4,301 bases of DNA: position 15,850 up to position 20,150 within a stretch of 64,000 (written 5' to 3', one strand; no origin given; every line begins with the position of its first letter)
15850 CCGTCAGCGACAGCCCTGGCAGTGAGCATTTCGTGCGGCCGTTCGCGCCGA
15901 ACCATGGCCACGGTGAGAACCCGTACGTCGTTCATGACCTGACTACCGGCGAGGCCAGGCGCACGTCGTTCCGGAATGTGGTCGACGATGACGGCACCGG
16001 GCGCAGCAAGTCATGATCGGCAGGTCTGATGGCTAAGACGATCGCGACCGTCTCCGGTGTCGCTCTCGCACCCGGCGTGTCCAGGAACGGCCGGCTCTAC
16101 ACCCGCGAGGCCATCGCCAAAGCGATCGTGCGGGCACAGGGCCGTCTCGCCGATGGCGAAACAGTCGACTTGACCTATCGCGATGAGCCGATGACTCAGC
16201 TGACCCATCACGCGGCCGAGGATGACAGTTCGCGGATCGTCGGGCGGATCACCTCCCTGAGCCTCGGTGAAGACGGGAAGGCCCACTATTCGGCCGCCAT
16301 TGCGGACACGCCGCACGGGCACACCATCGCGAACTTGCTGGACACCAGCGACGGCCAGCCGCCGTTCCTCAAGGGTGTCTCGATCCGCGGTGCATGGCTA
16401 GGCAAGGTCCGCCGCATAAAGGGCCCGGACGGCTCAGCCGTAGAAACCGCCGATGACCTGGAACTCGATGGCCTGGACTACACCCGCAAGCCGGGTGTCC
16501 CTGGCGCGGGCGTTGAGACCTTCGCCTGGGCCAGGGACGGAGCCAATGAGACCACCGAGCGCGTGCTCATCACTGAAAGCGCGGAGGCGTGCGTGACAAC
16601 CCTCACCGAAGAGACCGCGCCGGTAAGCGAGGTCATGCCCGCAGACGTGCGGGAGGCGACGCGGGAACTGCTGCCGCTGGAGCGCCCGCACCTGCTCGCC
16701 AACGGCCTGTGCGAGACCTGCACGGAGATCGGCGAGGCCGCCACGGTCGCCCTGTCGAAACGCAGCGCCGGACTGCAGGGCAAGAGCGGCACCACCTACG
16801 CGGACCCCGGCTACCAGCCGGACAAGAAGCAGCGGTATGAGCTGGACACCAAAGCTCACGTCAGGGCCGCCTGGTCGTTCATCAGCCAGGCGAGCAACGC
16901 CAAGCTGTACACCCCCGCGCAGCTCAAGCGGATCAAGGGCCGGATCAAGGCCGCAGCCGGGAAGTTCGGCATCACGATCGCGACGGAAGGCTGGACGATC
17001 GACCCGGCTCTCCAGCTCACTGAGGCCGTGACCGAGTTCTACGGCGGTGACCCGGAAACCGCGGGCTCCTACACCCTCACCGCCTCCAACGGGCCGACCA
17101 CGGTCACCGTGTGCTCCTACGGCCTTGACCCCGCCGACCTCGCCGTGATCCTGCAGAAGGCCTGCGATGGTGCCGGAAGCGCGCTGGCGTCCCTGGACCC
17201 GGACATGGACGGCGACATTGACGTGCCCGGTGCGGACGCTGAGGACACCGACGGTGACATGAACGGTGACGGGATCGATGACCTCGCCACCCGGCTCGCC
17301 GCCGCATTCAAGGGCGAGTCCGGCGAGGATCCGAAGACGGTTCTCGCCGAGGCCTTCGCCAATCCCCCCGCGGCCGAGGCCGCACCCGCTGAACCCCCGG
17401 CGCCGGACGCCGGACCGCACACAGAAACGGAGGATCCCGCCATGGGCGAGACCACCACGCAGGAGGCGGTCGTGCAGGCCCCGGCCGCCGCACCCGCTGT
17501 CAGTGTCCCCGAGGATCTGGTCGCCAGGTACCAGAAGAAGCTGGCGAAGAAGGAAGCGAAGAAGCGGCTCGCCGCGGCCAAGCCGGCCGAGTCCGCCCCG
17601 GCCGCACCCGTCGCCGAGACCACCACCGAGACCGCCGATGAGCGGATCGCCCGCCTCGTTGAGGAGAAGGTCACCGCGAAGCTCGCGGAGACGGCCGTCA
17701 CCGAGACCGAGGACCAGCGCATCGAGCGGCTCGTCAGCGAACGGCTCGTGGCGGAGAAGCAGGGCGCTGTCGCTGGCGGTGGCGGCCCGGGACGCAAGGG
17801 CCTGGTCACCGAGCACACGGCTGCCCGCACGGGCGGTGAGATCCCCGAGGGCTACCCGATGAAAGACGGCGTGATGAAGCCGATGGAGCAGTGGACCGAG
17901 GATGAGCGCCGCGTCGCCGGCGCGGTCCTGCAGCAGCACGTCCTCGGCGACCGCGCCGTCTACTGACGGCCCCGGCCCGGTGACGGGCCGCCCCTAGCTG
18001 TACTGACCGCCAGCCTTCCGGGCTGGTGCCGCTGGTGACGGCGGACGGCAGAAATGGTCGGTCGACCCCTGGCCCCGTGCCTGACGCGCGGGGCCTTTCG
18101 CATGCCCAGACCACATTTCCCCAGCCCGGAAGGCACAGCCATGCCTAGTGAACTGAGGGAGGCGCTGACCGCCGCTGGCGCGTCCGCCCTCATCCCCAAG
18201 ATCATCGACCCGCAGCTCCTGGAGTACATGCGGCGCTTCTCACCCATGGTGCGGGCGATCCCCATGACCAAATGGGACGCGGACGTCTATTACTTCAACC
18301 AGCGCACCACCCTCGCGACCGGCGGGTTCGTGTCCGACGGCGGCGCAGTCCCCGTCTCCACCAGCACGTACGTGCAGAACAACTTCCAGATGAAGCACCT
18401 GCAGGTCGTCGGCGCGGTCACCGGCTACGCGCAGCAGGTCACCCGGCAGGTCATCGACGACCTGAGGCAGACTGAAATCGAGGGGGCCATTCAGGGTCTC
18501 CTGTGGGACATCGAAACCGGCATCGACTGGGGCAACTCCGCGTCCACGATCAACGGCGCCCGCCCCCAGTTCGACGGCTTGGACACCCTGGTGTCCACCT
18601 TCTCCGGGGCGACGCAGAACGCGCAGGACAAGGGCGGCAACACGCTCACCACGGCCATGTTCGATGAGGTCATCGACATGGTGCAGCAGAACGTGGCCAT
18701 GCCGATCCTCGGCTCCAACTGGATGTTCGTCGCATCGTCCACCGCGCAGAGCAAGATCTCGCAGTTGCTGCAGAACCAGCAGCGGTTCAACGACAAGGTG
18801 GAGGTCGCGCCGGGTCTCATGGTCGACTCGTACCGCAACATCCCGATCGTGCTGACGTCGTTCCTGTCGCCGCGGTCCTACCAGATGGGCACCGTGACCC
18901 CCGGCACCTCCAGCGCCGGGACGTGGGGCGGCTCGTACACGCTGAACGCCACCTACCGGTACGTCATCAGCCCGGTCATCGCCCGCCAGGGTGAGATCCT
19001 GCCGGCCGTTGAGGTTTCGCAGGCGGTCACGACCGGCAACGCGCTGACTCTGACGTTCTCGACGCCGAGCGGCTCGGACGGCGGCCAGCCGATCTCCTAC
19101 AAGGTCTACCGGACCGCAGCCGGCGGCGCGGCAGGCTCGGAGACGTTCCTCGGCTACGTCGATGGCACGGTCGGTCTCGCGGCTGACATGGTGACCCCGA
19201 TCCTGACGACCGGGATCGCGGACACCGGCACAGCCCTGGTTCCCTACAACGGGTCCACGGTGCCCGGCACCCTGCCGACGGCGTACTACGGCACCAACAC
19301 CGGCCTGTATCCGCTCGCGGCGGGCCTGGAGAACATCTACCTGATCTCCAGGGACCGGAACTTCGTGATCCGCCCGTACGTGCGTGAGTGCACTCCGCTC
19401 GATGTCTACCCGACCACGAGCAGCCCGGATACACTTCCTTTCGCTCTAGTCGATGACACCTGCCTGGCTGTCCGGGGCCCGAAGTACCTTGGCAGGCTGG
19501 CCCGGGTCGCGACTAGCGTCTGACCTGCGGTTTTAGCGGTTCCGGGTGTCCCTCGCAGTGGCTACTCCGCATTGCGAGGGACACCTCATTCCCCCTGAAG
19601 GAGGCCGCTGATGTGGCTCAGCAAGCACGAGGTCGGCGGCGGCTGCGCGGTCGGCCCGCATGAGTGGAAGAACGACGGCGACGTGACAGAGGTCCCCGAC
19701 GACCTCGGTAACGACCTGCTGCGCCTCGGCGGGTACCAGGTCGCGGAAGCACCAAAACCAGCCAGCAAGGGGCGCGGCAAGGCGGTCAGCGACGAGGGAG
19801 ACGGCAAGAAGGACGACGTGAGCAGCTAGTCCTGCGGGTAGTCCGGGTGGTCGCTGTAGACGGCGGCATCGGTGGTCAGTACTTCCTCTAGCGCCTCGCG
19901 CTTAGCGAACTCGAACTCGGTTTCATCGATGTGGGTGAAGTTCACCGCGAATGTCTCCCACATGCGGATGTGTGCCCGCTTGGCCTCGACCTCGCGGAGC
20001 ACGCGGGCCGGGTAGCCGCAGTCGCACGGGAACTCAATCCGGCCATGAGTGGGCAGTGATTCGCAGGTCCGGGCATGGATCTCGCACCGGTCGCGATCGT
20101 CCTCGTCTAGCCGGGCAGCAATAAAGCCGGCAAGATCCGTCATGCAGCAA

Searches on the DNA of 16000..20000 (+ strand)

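Call 9: search_dna_similar(query=window:16000-20000:+, collection=phages, mode=near, max_rows=30)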
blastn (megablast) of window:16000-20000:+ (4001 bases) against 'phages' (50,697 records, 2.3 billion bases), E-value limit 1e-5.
No match.

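Call 31: search_rna_families(source=window, start=17900, end=18200, threshold=evalue, max_evalue=10)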
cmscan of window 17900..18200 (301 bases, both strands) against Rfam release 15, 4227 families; matches with E-value up to 10: 6.
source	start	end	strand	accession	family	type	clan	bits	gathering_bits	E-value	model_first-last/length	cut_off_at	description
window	18025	18099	-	RF03038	nhaA-II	Cis-reg;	-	18.3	70.4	1.5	1-84/84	no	nhaA-II RNA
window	17987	18042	+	RF04175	mir-1260b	Gene; miRNA;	-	16.2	81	1.5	29-84/108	no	mir-1260b microRNA precursor family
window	17999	18110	+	RF02201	TTC28-AS1_4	Gene; lncRNA;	-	13.9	45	4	1-113/113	no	TTC28 antisense RNA 1 conserved region 4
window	18071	18098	+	RF00102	VA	Gene;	-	13.8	62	8.1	1-159/159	no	VA RNA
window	17965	18015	-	RF01753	psbNH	Cis-reg;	-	11.6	45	2.9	1-60/60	no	psbNH RNA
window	17971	17990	+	RF01753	psbNH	Cis-reg;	-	9.7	45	9.7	32-52/60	no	psbNH RNA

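Call 35: build_rna_model(alignment_id=A2, structure=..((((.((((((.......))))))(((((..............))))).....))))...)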
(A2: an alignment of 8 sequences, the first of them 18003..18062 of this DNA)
Model R1 built from alignment A2 (8 sequences, 62 columns); structure: as given.
model positions 49; base pairs 15; branch points 1; effective number of sequences 4.35; information 1.128 bits per position. Calibrated on 0.2 Mb of random sequence (short: E-values are rough).
structure used (alignment columns):
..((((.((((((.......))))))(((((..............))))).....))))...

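Call 36: search_with_rna_model(model_id=R1, source=window, filters=off, max_evalue=10, show_alignments=4)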
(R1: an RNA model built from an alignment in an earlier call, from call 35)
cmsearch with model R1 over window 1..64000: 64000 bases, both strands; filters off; matches with E-value up to 10: 76.
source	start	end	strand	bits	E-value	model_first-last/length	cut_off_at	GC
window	18003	18062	+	58.6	2.4e-11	1-49/49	no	0.7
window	44573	44629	-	15.7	0.21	1-49/49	no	0.75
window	7773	7844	+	15.3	0.26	1-49/49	no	0.69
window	22243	22290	-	15.2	0.28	1-49/49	no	0.81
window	43403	43450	-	14.9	0.33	1-49/49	no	0.73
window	37820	37858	+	14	0.53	1-49/49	no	0.69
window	2130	2158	+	13.6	0.67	1-49/49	no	0.69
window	20293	20318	+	12.5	1.2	1-49/49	no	0.81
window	28503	28523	+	12.3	1.3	1-49/49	no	0.81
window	10466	10480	-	12.3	1.3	1-49/49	no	0.8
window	52428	52442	-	12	1.5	1-49/49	no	0.67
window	55846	55877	+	11.9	1.6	1-49/49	no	0.88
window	43713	43765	-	11.7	1.8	1-49/49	no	0.75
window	57045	57092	-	11.7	1.8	1-49/49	no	0.75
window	20664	20691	-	11.5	2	1-49/49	no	0.64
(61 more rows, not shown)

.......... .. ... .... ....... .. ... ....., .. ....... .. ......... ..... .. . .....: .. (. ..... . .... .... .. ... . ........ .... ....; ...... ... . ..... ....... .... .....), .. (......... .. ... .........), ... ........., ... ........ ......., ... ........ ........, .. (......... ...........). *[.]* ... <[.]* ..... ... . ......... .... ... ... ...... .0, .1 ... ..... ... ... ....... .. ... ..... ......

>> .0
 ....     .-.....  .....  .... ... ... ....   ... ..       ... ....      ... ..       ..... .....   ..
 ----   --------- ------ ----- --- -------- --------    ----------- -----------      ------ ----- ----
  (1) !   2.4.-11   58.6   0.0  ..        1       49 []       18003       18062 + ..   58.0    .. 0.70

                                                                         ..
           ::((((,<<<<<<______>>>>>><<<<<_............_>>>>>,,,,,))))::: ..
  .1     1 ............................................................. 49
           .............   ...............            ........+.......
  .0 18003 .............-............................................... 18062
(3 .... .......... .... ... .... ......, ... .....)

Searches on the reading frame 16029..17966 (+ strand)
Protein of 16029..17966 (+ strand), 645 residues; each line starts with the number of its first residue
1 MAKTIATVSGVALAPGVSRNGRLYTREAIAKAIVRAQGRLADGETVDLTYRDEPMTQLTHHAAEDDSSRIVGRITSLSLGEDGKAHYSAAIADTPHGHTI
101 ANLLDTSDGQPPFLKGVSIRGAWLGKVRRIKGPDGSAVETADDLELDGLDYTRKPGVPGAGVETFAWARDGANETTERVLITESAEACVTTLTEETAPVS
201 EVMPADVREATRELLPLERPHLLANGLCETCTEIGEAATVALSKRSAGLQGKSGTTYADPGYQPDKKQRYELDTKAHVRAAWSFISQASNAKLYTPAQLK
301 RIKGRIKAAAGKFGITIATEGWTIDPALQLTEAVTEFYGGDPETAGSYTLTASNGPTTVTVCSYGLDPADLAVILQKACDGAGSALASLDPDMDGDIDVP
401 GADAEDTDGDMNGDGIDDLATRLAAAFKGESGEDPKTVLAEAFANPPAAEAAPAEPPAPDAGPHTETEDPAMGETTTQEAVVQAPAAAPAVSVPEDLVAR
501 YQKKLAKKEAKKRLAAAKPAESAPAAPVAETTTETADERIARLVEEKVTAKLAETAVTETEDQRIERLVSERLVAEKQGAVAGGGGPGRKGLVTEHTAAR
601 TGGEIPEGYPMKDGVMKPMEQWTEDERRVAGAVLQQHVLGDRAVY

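Call 16: search_protein_families(library=pfam, proteins=[window:16029-17966:+], max_evalue=0.01)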
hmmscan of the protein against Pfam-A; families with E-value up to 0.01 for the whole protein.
window:16029-17966:+ (645 aa): 1 family
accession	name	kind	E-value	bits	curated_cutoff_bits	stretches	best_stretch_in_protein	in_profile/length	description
PF20223.3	DUF6582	-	2.1e-13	50.8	27.3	1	255-319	18-82/83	Family of unknown function (DUF6582)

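Call 17: search_protein_families(library=phrogs, proteins=[window:16029-17966:+], max_evalue=0.001)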
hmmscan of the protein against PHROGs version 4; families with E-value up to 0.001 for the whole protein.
window:16029-17966:+ (645 aa): 1 family
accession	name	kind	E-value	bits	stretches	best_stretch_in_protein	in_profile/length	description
phrog_207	-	head and packaging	1.1e-05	25.7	1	7-164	41-181/519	head maturation protease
